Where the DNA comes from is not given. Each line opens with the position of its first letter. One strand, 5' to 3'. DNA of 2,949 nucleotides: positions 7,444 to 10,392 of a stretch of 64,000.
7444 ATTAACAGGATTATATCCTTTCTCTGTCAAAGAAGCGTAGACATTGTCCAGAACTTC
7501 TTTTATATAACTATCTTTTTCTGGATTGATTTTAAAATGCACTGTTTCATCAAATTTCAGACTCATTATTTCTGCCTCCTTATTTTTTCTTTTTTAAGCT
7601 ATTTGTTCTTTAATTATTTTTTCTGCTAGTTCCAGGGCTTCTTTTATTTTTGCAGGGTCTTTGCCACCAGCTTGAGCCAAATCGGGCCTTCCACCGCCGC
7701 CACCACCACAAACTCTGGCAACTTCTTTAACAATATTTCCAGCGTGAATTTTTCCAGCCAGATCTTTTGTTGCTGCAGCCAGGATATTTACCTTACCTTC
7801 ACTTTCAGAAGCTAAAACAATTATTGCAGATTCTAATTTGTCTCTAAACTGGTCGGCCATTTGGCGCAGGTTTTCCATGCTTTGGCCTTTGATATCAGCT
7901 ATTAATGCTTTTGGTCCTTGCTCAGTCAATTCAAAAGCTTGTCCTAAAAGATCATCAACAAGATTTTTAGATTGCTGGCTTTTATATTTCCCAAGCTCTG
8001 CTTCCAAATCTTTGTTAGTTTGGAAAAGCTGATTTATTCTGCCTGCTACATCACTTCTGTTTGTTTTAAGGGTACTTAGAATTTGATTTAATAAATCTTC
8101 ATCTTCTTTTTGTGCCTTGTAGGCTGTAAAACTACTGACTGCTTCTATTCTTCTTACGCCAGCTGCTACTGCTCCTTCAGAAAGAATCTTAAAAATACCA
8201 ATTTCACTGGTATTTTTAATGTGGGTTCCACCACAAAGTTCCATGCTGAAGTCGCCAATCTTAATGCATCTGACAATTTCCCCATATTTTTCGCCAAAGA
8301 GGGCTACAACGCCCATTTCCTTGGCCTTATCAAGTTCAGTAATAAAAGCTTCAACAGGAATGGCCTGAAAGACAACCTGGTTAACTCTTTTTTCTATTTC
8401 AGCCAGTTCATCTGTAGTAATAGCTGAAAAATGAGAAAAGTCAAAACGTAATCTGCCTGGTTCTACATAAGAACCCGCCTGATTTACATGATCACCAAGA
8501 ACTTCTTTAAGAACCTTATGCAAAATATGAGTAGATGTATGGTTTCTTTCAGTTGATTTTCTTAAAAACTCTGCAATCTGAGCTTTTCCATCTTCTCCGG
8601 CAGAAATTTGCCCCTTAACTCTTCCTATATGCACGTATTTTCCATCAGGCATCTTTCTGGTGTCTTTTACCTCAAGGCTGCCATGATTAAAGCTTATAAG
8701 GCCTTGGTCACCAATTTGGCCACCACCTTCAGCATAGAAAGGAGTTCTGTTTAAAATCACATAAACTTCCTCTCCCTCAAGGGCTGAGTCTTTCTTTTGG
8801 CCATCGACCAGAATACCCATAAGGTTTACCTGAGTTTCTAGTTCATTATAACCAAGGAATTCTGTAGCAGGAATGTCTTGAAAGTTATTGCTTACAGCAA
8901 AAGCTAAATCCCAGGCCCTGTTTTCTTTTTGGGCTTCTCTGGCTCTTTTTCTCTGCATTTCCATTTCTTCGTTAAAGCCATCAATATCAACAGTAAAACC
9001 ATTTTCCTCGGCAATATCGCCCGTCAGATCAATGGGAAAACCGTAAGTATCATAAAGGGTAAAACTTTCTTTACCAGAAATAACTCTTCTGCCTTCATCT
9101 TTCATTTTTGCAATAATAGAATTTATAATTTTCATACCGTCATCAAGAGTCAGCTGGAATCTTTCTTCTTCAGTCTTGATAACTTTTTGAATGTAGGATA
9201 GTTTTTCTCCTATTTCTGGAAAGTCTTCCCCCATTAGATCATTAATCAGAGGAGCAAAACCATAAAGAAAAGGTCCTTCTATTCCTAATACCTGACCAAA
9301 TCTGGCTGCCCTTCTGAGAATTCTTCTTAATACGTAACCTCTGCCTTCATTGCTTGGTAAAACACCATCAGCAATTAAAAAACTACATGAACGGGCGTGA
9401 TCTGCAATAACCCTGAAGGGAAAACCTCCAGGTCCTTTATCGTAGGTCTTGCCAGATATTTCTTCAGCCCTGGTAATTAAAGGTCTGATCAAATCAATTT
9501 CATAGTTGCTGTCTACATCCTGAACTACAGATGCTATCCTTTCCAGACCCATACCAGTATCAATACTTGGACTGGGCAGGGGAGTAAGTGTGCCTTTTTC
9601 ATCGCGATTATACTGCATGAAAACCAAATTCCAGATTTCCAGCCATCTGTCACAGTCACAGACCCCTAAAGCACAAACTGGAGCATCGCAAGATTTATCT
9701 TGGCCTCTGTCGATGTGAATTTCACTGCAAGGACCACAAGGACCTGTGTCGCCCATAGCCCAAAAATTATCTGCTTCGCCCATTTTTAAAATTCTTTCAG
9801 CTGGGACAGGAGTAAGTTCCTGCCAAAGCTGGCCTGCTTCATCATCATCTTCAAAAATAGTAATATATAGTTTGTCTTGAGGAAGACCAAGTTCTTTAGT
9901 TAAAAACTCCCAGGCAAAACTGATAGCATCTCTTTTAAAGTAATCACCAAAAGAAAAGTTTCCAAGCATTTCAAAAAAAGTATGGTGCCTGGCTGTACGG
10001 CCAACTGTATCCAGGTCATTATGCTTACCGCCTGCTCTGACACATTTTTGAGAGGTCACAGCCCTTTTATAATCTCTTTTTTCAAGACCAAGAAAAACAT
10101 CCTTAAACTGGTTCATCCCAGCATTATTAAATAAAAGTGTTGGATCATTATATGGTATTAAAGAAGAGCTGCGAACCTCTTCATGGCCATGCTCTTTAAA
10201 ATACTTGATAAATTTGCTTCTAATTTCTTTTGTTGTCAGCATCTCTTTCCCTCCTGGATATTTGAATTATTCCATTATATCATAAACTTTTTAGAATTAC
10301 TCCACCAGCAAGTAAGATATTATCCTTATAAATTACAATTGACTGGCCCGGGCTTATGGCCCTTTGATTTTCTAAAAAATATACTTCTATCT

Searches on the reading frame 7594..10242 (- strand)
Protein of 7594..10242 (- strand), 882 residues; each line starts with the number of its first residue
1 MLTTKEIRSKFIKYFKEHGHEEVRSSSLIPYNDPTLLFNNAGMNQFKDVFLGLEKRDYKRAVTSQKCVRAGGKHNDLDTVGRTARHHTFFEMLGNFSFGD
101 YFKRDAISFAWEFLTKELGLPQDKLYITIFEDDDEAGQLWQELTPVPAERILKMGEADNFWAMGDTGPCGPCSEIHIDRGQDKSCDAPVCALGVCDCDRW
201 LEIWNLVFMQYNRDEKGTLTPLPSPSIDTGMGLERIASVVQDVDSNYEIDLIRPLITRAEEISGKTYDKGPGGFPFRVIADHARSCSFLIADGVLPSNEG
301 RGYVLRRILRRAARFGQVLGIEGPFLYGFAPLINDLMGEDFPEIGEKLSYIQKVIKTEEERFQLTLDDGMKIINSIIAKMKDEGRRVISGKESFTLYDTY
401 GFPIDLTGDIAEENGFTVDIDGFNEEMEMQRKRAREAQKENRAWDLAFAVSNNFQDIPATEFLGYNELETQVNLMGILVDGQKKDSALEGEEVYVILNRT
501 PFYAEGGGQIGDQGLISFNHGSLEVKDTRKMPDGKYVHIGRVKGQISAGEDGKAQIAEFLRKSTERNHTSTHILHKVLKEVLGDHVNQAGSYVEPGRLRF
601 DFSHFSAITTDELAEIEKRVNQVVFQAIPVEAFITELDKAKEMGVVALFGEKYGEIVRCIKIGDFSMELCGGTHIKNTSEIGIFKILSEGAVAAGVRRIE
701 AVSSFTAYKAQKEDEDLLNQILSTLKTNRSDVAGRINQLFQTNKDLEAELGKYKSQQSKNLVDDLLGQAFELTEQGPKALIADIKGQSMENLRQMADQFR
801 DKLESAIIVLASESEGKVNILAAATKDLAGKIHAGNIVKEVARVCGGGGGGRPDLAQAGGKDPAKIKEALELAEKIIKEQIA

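Call 45: find_homologous_proteins(query=window:7594-10242:-, max_evalue=1e-50)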
Query window:7594-10242:- (882 aa): 8000 proteins with E <= 1e-50 among 8000 candidates; the best 120 are listed.
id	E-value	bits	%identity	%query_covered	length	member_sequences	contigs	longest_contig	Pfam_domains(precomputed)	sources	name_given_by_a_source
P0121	0.0e+0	2007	100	100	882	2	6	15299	PF01411.25,PF07973.20,PF02272.25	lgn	-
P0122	0.0e+0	1892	94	100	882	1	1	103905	PF01411.25,PF07973.20,PF02272.25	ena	-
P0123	0.0e+0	1659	80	100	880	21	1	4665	PF01411.25,PF07973.20,PF02272.25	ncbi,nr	ncbi:MAG: alanine--tRNA ligase [Eubacteriales bacterium]|nr:alanine--tRNA ligase [Eubacteriales bact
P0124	0.0e+0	1640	79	100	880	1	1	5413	PF01411.25,PF07973.20,PF02272.25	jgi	-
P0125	0.0e+0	1618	78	100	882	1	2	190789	PF01411.25,PF07973.20,PF02272.25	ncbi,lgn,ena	-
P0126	0.0e+0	1530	75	100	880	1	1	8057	PF01411.25,PF07973.20,PF02272.25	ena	-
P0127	0.0e+0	1341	66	100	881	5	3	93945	PF01411.25,PF07973.20,PF02272.25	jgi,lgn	jgi:alanyl-tRNA synthetase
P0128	0.0e+0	1330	65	100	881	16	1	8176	PF01411.25,PF07973.20,PF02272.25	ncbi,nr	ncbi:MAG: alanine--tRNA ligase [Clostridia bacterium]|nr:alanine--tRNA ligase [Clostridia bacterium]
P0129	0.0e+0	1329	66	100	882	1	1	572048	PF01411.25,PF07973.20,PF02272.25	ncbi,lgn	ncbi:MAG: alanine--tRNA ligase [Bacillota bacterium]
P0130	0.0e+0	1325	64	100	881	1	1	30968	PF01411.25,PF07973.20,PF02272.25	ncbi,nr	ncbi:MAG: alanine--tRNA ligase [Clostridia bacterium]|nr:alanine--tRNA ligase [Clostridia bacterium]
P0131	0.0e+0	1324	65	100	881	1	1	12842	PF01411.25,PF07973.20,PF02272.25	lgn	-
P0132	0.0e+0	1317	64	100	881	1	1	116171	PF01411.25,PF07973.20,PF02272.25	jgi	-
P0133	0.0e+0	1317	65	100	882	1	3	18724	PF01411.25,PF07973.20,PF02272.25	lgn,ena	-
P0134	0.0e+0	1315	65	100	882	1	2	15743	PF01411.25,PF07973.20,PF02272.25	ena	-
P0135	0.0e+0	1314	65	100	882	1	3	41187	PF01411.25,PF07973.20,PF02272.25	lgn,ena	-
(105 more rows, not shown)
